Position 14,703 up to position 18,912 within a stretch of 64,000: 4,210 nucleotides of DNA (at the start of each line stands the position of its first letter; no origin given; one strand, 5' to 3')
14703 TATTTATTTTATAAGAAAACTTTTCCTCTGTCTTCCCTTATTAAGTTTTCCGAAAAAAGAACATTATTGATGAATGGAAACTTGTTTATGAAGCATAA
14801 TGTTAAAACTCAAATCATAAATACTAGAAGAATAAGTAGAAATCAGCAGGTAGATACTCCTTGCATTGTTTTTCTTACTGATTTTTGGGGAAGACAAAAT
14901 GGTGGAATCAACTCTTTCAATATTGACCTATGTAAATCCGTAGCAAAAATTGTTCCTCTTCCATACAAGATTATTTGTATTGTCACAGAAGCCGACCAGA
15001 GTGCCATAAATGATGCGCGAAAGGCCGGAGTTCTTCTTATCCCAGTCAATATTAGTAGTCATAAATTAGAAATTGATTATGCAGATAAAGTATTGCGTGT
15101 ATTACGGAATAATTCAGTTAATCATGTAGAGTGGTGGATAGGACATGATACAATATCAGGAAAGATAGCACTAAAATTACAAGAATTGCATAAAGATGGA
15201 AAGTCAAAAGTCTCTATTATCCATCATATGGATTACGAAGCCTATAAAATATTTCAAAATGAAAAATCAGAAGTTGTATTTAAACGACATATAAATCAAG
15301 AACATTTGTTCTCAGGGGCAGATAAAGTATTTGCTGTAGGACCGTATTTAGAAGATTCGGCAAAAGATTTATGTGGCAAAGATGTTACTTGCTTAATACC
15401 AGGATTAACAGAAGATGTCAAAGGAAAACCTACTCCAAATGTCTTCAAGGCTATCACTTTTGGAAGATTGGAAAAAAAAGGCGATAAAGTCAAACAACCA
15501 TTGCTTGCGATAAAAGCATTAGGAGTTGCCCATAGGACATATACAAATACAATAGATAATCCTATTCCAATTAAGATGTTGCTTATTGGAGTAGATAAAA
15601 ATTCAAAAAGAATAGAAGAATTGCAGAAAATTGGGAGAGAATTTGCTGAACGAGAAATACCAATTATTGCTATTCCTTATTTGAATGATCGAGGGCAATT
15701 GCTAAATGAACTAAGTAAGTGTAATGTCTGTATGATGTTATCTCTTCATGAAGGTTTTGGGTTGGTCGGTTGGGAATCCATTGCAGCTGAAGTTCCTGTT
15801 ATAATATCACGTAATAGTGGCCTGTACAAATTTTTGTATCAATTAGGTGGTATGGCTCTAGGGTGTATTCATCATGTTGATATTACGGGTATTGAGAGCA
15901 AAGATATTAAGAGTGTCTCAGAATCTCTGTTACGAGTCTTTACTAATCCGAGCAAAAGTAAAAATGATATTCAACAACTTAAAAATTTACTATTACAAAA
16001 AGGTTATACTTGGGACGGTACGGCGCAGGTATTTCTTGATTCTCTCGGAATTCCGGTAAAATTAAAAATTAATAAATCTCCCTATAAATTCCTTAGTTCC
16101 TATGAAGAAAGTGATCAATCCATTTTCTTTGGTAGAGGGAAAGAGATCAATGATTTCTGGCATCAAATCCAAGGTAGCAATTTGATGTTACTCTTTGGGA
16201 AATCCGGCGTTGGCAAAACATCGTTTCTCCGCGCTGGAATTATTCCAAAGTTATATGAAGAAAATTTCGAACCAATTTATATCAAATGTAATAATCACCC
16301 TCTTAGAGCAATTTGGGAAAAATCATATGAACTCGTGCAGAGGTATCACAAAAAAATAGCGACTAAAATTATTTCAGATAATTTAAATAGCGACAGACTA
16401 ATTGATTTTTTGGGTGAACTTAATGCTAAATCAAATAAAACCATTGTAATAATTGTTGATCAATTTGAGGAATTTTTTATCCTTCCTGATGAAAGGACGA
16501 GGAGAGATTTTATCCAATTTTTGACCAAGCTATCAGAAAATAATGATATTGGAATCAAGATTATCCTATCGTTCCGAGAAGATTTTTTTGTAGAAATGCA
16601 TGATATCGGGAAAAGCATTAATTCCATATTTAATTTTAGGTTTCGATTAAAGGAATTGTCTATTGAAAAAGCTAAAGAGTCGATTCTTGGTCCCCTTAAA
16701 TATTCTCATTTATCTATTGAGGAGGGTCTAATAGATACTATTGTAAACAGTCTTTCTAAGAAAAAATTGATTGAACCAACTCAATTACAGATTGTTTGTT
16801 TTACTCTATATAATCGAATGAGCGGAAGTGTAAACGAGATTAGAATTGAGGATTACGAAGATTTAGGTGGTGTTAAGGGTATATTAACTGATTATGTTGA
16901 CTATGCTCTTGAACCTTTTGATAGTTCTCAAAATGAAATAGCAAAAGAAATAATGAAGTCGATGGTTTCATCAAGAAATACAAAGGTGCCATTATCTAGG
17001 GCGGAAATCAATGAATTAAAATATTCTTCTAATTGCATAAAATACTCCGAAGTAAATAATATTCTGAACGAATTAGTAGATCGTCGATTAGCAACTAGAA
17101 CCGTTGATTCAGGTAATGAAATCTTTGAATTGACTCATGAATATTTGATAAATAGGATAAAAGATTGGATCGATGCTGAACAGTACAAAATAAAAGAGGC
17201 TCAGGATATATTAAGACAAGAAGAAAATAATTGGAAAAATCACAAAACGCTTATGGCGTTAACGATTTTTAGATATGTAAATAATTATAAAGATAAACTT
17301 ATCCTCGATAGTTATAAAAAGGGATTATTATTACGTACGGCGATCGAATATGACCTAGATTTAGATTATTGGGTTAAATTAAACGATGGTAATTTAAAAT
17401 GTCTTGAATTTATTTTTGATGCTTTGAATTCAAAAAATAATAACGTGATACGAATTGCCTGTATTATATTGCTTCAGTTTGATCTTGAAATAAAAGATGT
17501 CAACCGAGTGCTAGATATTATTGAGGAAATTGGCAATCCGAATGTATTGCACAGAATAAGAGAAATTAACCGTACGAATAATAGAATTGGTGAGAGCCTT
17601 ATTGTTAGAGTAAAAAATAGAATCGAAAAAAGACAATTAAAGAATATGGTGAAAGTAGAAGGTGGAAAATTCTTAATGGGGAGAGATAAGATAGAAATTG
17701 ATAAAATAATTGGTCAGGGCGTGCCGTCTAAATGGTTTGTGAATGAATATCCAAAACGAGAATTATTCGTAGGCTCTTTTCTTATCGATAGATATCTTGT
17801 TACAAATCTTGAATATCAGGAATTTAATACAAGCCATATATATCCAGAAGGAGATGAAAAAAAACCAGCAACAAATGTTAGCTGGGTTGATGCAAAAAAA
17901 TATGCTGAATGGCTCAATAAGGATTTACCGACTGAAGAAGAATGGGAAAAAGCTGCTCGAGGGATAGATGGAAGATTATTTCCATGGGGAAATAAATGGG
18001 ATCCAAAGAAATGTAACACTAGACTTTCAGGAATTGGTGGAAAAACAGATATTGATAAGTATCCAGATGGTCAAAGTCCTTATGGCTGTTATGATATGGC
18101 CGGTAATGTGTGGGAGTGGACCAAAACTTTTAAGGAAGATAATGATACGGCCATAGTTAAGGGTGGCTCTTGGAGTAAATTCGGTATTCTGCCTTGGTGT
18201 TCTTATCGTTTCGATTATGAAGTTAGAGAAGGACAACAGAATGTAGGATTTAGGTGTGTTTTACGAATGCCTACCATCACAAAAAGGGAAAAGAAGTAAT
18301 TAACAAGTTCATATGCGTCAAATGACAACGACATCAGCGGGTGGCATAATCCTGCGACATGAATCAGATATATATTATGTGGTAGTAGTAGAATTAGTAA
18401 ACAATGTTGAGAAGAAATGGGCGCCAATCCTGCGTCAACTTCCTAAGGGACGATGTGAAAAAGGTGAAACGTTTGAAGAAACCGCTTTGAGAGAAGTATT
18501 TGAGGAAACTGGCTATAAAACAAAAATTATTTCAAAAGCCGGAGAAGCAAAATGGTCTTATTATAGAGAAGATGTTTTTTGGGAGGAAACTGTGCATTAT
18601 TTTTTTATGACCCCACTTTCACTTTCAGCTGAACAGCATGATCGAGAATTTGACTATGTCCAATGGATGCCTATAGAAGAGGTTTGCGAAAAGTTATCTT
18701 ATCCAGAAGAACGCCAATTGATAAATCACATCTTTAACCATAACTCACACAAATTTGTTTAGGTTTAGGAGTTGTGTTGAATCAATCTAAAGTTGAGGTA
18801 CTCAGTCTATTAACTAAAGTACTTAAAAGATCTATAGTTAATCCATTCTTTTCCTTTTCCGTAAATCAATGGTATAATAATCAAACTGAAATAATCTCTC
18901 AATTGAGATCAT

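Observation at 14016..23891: Candidate undescribed conflict system: GT4-STAND-FGE fusion with a full set of nucleotide and phospho-transfer enzymes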

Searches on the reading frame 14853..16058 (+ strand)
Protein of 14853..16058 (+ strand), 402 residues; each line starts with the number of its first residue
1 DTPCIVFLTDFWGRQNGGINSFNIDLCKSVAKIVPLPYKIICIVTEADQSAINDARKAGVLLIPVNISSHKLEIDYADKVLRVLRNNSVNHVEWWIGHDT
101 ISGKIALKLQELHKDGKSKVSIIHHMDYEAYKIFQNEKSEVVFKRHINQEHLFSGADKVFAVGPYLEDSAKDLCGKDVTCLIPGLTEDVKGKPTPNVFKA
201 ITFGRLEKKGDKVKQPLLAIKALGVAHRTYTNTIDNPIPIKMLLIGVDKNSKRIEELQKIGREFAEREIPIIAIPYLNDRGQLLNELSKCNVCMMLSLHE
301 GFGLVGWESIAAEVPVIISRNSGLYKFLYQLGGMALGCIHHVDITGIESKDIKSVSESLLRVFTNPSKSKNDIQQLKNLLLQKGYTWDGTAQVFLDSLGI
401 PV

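Call 96: search_solved_structures(query=window:14853-16058:+, max_evalue=0.01)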
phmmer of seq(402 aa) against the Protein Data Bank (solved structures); distinct sequences matched with E-value up to 0.01: 0.

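Call 106: predict_structure(alignment_id=A5)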
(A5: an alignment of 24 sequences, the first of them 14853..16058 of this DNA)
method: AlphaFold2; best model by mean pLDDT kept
length: 402 residues; sequences in the alignment: 24
mean_pLDDT: 90.6   pTM: 0.90
mean pLDDT of the five models: 90.6, 90.5, 90.0, 89.8, 89.3
residues with pLDDT >= 90: 288; 70-90: 94; 50-70: 20; < 50: 0
segments of 3 or more residues with pLDDT < 50: none
pLDDT, mean of each block of 10 residues (from residue 1): 93 80 94 96 94 96 88 89 93 94 94 85 90 72 89 96 95 95 93 90 69 77 96 87 83 85 94 86 92 90 91 96 95 94 92 97 93 97 97 97 83
secondary structure, 60 per line:
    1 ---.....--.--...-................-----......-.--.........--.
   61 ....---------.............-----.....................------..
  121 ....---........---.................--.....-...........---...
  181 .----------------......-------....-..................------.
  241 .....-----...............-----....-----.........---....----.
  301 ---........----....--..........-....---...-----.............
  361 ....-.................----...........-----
elements in order: E4-8 H18-33 E39-44 H49-57 E60-64 H74-86 E92-98 H99-112 E119-124 H128-135 H139-155 E158-162 H164-174 E178-181 E198-203 H211-214 H216-233 E240-245 H251-265 E271-274 H280-288 E292-295 H304-311 E316-319 H323-331 H333-336 E340-342 H348-364 H366-382 H387-397

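Call 108: fold_search(model_id=the predicted structure, library=pdb)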
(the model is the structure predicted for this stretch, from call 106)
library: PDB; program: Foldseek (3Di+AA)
matches with E <= 10: 1655; with E <= 0.001: 401
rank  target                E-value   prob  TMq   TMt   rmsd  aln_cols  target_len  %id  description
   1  3c48_A                8.9e-18  1.00  0.44  0.44  10.9       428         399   15  Structure of the retaining glycosyltransferase MshA: The first step in mycothiol biosynthesis. Organism: Corynebacteri (released 2008-03-25)
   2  3c48_B                1.0e-16  1.00  0.43  0.43  10.5       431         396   16  Structure of the retaining glycosyltransferase MshA: The first step in mycothiol biosynthesis. Organism: Corynebacteri (released 2008-03-25)
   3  3c4q_B                1.5e-16  1.00  0.74  0.75   3.9       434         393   15  Structure of the retaining glycosyltransferase MshA : The first step in mycothiol biosynthesis. Organism : Corynebacte (released 2008-04-01)
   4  6tvp_B                1.9e-16  1.00  0.69  0.71   5.0       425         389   14  Structure of Mycobacterium smegmatis alpha-maltose-1-phosphate synthase GlgM (released 2020-04-22)
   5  3c4q_A                6.8e-16  1.00  0.74  0.75   4.0       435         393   15  Structure of the retaining glycosyltransferase MshA : The first step in mycothiol biosynthesis. Organism : Corynebacte (released 2008-04-01)
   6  2r60                  1.0e-15  1.00  0.59  0.53   7.2       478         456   16  Structure of apo Sucrose Phosphate Synthase (SPS) of Halothermothrix orenii (released 2008-06-10)
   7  6tvp_A                4.2e-15  1.00  0.69  0.71   5.5       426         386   14  Structure of Mycobacterium smegmatis alpha-maltose-1-phosphate synthase GlgM (released 2020-04-22)
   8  3mbo_A                4.7e-15  1.00  0.72  0.77   4.4       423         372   15  Crystal Structure of the Glycosyltransferase BaBshA bound with UDP and L-malate (released 2010-09-29)
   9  5d01_B                7.0e-15  1.00  0.70  0.78   4.5       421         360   15  Crystal structure of BshA from B. subtilis complexed with N-acetylglucosaminyl-malate (released 2016-09-07)
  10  6kih_A                7.4e-15  1.00  0.70  0.70   5.4       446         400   16  Sucrose-phosphate synthase (tll1590) from Thermosynechococcus elongatus (released 2020-05-27)
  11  8uag                  7.9e-15  1.00  0.67  0.60   7.3       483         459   13  Sucrose-phosphate synthase-like protein from Leishmania major (released 2024-12-18)
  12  3mbo_D                9.9e-15  1.00  0.72  0.78   4.1       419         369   14  Crystal Structure of the Glycosyltransferase BaBshA bound with UDP and L-malate (released 2010-09-29)
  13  2jjm_A                1.0e-14  1.00  0.72  0.80   4.1       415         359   16  Crystal Structure of a family GT4 glycosyltransferase from Bacillus anthracis ORF BA1558. (released 2008-08-05)
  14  6kih_B                1.0e-14  1.00  0.71  0.72   5.0       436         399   16  Sucrose-phosphate synthase (tll1590) from Thermosynechococcus elongatus (released 2020-05-27)
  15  5d00_B                1.2e-14  1.00  0.70  0.77   4.4       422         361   14  Crystal structure of BshA from B. subtilis complexed with N-acetylglucosaminyl-malate and UMP (released 2016-09-07)
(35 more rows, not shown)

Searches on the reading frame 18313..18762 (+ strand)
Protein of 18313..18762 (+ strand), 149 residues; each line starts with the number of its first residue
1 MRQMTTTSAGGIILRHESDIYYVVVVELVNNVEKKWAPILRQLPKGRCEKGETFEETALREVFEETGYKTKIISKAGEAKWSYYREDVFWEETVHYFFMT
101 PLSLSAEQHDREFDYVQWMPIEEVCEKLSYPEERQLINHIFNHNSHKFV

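Call 3: search_protein_families(library=pfam, proteins=[window:18313-18762:+], max_evalue=0.01)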
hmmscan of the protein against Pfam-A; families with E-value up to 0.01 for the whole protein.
window:18313-18762:+ (149 aa): 1 family
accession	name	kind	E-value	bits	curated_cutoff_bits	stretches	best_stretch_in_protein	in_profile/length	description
PF00293.34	NUDIX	-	6e-19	68.8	21.1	1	7-135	4-129/134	NUDIX domain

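Call 4: search_protein_families(library=padloc, proteins=[window:18313-18762:+], max_evalue=0.01)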
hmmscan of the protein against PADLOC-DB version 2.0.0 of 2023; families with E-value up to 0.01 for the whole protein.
window:18313-18762:+ (149 aa): 1 family
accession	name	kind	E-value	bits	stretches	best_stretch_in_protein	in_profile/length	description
PDLC04899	PDC-S07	-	1.6e-06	25.8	1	42-142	36-130/135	-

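Call 5: search_protein_families(library=ncbifam, proteins=[window:18313-18762:+], max_evalue=0.01)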
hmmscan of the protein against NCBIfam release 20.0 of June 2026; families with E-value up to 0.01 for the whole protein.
window:18313-18762:+ (149 aa): 15 families
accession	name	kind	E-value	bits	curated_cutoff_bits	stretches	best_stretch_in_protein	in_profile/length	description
NF052459.1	OxoGTPPhMutT1Mycb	equivalog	1e-12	47.7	475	1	42-141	32-126/292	8-oxo-(d)GTP phosphatase MutT1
NF001938.0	PRK00714.1-5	equivalog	4.6e-08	32.6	116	1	10-84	17-89/172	RNA pyrophosphohydrolase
NF041652.1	Nud_hyd_Dein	equivalog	3.5e-07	30.6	200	1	5-73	12-77/152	Nudix hydrolase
NF008044.0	PRK10776.1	equivalog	7.4e-06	25.9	148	1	41-139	33-125/130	8-oxo-dGTP diphosphatase MutT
TIGR02705.1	nudix_YtkD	equivalog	1.5e-05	24.6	154.4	1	43-75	49-81/156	RNA deprotection pyrophosphohydrolase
NF006961.0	PRK09438.1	equivalog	5.2e-05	22.8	103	1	45-140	38-145/151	dihydroneopterin triphosphate diphosphatase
NF008736.0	PRK11762.1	equivalog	0.00012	21.6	169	1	43-73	78-108/186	ADP compounds hydrolase NudE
NF006530.0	PRK08999.1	equivalog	0.00014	21.1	245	1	37-125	31-113/315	Nudix family hydrolase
TIGR00586.1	mutt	equivalog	0.00024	21.1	97.9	1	42-139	35-126/129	8-oxo-dGTP diphosphatase MutT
NF001299.0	PRK00241.1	equivalog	0.00024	20.7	158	1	46-83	166-203/263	NAD(+) diphosphatase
NF001934.0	PRK00714.1-1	equivalog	0.00055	19.4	241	1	35-74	27-66/176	RNA pyrophosphohydrolase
TIGR00052.1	TIGR00052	subfamily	0.0011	18.6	79.55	1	32-77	73-118/188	nudix-type nucleoside diphosphatase, YffH/AdpP family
NF008003.0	PRK10729.1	equivalog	0.0035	16.6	248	1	13-72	62-123/210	ADP-ribose diphosphatase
NF001935.0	PRK00714.1-2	equivalog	0.0062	16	259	0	41-79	33-71/183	RNA pyrophosphohydrolase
NF001936.0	PRK00714.1-3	equivalog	0.0073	16.2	118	0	41-78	37-75/155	RNA pyrophosphohydrolase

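Call 69: search_solved_structures(query=window:18313-18762:+, max_evalue=0.001)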
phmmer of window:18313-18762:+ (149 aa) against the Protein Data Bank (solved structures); distinct sequences matched with E-value up to 0.001: 14.
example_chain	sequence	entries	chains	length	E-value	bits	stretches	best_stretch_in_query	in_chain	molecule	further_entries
3i7u_A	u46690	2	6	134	3e-09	40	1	42-138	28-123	AP4A hydrolase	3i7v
5gg5_A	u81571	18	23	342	1e-06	31.8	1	42-139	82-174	Hydrolase, NUDIX family protein | NUDIX family protein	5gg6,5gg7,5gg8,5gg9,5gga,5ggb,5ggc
1vc8_A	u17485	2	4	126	1.2e-06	31.6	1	43-137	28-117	Ndx1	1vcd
9cxx_A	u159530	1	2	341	1.4e-06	31.4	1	42-143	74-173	8-oxo-(d)GTP phosphatase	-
1vc9_A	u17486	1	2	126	3.1e-06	30.3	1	43-137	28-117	Ndx1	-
4ilq_A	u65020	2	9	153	8.7e-06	28.8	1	43-138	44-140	CT771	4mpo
8zr8_A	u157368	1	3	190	1.9e-05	27.7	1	28-136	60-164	Methanol dehydrogenase activator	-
8wv3_A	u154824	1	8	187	3.1e-05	27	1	28-135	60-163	ADP-ribose pyrophosphatase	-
9jax_E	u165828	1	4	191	3.2e-05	27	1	28-135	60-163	ADP-ribose pyrophosphatase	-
3smd_A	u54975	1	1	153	9.8e-05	25.4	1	42-96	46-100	MutT/NUDIX family protein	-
3id9_A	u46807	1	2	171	0.00023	24.2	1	32-72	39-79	MutT/NUDIX family protein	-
2yyh_A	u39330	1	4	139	0.0006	22.8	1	32-73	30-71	8-OXO-dGTPase domain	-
6fl4_A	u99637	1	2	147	0.00097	22.1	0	42-71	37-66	Nudix hydrolase 1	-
6dby_A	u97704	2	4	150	0.00098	22.1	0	42-71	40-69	Nudix hydrolase 1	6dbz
